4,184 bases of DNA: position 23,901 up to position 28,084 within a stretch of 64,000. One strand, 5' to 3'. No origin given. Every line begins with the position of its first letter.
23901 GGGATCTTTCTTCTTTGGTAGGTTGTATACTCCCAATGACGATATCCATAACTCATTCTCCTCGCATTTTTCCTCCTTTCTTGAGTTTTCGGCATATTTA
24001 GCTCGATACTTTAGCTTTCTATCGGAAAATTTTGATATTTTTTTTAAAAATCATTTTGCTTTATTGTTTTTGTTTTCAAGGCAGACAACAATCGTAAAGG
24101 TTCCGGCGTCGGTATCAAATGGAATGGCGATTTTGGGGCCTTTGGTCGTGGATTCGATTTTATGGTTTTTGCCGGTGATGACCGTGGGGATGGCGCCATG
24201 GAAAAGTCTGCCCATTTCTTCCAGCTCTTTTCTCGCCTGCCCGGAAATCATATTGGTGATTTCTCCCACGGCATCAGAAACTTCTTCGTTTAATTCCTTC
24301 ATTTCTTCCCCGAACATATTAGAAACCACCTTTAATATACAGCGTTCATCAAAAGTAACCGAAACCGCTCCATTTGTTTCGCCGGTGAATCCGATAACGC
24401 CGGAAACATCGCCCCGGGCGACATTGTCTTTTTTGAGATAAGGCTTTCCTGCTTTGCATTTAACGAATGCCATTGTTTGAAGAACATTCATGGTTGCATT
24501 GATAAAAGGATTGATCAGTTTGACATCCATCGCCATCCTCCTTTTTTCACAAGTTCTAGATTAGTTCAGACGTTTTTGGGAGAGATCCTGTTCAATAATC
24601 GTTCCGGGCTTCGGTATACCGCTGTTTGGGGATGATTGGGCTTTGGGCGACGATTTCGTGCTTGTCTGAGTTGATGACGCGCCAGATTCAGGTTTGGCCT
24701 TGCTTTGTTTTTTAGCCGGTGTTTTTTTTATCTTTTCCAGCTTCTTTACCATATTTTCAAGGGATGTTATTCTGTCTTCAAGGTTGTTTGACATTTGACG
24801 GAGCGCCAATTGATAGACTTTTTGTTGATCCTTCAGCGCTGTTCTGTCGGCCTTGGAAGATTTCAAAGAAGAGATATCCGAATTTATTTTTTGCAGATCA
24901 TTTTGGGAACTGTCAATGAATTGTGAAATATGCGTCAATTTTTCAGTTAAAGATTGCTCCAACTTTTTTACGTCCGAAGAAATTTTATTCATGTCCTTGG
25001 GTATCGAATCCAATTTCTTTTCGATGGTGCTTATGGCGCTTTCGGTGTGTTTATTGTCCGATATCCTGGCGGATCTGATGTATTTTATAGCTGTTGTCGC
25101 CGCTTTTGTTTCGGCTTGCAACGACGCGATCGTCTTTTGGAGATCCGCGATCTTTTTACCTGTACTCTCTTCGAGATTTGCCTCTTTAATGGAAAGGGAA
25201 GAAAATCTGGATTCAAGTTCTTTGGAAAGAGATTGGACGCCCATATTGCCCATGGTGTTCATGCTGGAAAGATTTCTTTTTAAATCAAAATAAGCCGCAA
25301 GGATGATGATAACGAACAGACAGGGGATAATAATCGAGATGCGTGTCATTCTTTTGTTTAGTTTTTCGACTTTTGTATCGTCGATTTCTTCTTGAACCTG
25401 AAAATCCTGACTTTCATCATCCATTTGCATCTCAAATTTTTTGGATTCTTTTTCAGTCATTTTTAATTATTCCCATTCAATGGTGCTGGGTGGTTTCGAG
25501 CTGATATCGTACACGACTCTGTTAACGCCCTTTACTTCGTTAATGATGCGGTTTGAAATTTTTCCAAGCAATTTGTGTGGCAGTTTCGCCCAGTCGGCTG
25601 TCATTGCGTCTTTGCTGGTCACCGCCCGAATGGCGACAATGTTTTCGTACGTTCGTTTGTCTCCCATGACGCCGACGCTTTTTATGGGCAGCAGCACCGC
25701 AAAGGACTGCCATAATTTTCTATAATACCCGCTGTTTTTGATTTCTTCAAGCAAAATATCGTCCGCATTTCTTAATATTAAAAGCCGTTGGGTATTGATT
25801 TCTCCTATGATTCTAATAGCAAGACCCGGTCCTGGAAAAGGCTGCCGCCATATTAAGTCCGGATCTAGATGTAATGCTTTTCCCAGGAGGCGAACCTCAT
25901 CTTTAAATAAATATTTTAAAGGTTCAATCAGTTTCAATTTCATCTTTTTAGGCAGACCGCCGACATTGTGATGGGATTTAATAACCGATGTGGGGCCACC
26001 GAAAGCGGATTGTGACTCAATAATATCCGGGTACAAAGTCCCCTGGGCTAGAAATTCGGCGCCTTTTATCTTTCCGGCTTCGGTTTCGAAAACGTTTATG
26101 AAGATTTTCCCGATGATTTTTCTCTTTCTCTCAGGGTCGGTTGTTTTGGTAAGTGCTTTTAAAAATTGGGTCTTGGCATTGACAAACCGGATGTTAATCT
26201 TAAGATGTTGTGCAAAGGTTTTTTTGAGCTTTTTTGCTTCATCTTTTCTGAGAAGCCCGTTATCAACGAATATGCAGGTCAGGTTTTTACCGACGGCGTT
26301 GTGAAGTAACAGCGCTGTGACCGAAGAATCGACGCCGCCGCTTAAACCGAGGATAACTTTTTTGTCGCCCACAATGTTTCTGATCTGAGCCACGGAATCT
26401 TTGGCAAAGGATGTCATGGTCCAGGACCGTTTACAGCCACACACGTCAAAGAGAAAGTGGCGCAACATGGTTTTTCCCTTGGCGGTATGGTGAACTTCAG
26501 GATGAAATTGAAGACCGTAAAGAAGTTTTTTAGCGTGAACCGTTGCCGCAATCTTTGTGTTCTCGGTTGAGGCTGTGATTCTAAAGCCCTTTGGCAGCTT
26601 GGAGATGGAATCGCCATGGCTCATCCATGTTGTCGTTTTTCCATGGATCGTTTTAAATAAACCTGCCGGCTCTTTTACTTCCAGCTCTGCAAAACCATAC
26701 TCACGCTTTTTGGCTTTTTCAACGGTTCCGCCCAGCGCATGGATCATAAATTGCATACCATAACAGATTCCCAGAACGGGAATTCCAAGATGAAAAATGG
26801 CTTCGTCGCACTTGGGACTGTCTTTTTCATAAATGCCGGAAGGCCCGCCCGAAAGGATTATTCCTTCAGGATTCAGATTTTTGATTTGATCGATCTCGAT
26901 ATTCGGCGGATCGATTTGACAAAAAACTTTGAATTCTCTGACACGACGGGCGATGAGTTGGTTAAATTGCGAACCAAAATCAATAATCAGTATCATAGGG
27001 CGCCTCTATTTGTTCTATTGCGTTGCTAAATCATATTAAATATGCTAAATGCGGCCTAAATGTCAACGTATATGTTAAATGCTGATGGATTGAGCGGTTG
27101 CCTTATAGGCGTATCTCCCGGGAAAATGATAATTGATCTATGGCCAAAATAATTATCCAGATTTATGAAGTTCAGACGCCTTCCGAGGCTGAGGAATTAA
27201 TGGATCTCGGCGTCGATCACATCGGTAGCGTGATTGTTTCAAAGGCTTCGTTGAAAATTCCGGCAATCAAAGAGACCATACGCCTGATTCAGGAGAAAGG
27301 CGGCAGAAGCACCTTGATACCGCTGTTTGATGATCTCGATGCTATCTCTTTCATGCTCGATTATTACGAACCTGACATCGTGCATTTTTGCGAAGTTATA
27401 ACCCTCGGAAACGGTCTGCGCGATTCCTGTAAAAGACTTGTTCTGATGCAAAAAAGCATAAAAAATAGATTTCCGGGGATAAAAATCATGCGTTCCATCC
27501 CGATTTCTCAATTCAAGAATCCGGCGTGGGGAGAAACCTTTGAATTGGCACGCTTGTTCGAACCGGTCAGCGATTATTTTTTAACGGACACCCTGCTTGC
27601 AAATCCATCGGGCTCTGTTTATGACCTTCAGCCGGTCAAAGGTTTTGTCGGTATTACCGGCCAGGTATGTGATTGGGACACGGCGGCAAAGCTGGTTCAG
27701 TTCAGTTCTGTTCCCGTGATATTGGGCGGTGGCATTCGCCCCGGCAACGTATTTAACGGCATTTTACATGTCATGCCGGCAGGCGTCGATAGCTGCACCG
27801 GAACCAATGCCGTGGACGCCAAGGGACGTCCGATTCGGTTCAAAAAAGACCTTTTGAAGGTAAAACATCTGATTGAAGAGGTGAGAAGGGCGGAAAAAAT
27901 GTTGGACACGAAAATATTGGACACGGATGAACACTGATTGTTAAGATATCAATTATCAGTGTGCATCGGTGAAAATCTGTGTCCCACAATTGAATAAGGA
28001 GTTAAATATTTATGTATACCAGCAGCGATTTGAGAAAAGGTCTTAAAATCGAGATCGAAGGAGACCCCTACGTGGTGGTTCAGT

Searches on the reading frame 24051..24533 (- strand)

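Call 51: search_protein_families(library=pfam, proteins=[window:24051-24533:-], max_evalue=0.001)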
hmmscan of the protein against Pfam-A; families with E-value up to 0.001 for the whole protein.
window:24051-24533:- (160 aa): 2 families
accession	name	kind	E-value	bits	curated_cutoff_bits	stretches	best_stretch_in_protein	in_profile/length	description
PF13690.11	CheX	-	1e-27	96.4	27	1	43-139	1-93/94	Chemotaxis phosphatase CheX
PF04509.17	CheC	-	0.00015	22.1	22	1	85-108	2-25/38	CheC-like family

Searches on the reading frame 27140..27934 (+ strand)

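Call 51: search_protein_families(library=pfam, proteins=[window:27140-27934:+], max_evalue=0.001)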
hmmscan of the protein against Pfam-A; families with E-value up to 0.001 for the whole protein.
window:27140-27934:+ (265 aa): 1 family
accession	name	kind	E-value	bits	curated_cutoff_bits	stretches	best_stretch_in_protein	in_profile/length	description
PF00697.28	PRAI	-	0.00024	21.3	22.7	1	170-221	126-175/193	N-(5'phosphoribosyl)anthranilate (PRA) isomerase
